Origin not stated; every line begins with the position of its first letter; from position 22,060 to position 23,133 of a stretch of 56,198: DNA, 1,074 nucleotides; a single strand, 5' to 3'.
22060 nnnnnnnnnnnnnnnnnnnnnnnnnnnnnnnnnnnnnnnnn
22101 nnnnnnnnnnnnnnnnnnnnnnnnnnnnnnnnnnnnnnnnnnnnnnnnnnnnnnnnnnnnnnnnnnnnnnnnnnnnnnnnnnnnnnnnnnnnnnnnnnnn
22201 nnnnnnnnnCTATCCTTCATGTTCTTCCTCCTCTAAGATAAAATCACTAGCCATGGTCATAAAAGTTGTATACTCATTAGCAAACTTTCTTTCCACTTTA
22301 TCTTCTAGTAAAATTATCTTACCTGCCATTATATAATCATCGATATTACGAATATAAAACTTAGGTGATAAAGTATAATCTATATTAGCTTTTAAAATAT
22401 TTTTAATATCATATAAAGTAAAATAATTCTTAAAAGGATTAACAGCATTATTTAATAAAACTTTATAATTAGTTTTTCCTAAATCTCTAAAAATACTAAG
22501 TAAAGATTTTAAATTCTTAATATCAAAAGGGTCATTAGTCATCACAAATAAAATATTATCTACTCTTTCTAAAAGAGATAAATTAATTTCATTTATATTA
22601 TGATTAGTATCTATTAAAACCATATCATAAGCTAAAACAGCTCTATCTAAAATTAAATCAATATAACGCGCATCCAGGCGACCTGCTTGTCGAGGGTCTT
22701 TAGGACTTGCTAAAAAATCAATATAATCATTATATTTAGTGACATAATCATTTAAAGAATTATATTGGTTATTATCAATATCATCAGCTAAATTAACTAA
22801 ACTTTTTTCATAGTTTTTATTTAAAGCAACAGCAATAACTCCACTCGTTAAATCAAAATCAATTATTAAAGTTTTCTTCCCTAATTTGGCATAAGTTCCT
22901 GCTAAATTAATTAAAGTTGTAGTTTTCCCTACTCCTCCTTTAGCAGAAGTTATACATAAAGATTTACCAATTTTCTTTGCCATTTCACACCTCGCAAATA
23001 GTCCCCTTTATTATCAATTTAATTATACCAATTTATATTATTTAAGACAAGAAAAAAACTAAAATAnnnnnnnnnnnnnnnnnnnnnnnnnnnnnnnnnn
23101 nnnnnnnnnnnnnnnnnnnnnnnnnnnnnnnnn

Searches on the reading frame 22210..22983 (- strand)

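Call 86: search_protein_families(library=pfam, proteins=[window:22210-22983:-], max_evalue=0.001)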
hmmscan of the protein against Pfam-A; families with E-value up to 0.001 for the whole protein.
window:22210-22983:- (257 aa): 6 families
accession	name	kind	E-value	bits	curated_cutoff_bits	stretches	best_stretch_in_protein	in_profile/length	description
PF13614.12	AAA_31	-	7.4e-16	59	27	1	7-171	2-170/177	AAA domain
PF01656.29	CbiA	-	1.4e-12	48.1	25.4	1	10-182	2-84/125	CobQ/CobB/MinD/ParA nucleotide binding domain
PF10609.15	ParA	-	4e-08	33.4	27.1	1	5-61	2-58/246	NUBPL iron-transfer P-loop NTPase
PF00142.24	Fer4_NifH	-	1.8e-05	24.8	25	1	14-83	7-76/271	4Fe-4S iron sulfur cluster binding proteins, NifH/frxC family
PF06564.18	CBP_BcsQ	-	7.2e-05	22.8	21.3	1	7-151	2-148/234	Cellulose biosynthesis protein BcsQ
PF02374.21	ArsA_ATPase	-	0.00024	20.8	24.3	1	11-44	5-38/305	Anion-transporting ATPase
